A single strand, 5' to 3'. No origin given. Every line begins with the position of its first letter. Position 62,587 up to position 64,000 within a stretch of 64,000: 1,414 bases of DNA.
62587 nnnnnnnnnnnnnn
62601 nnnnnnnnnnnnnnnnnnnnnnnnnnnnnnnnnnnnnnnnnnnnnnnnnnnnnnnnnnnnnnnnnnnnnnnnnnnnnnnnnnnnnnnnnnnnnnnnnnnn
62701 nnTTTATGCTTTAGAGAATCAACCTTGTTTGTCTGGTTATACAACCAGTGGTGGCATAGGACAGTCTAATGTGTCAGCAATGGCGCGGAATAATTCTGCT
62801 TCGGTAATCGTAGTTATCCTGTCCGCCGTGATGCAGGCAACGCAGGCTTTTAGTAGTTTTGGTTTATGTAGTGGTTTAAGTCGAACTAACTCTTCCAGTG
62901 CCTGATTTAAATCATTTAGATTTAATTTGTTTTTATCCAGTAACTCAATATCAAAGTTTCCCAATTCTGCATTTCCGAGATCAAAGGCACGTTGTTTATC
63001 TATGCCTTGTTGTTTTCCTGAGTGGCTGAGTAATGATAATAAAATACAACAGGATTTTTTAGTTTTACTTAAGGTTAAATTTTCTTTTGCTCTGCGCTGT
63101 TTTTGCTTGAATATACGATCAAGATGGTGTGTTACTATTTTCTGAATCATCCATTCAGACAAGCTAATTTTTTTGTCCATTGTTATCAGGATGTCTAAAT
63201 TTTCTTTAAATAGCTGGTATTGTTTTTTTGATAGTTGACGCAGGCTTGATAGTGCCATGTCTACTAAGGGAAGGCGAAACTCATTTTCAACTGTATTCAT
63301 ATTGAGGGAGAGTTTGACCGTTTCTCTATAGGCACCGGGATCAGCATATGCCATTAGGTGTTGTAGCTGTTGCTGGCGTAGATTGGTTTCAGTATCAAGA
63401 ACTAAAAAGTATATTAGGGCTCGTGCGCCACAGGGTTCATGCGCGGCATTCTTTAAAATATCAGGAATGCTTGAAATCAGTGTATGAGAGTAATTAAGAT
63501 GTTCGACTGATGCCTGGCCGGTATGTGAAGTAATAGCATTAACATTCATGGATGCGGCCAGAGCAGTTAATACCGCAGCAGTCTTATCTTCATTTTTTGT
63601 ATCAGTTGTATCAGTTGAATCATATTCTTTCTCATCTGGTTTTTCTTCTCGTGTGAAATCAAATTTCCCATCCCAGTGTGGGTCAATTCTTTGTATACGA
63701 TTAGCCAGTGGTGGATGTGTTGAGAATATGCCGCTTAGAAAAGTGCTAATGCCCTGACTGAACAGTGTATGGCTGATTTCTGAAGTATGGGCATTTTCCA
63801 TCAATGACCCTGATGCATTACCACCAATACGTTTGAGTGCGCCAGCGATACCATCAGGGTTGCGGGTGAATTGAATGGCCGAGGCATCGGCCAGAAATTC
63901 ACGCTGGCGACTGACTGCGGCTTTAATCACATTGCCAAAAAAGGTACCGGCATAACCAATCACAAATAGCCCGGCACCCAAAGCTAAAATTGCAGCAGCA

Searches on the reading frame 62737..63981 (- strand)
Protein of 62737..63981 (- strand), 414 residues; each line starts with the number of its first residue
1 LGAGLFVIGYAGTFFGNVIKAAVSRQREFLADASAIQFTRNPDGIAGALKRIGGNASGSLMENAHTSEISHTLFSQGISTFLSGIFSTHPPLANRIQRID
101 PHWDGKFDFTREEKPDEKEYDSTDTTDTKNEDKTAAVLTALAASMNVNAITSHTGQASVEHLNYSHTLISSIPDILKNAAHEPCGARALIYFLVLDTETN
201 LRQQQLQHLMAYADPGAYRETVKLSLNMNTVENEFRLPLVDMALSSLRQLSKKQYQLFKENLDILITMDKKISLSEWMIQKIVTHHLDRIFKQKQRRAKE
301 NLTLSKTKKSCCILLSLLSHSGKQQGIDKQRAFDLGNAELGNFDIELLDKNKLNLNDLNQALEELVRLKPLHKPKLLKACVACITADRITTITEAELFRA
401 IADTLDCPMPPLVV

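Call 75: search_protein_families(library=pfam, proteins=[window:62737-63981:-], max_evalue=0.00001)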
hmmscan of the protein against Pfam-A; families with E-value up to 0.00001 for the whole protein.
window:62737-63981:- (414 aa): 1 family
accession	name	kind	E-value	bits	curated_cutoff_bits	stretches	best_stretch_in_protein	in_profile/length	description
PF01435.24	Peptidase_M48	-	9.2e-07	29.3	20.3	1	18-100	130-183/186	Peptidase family M48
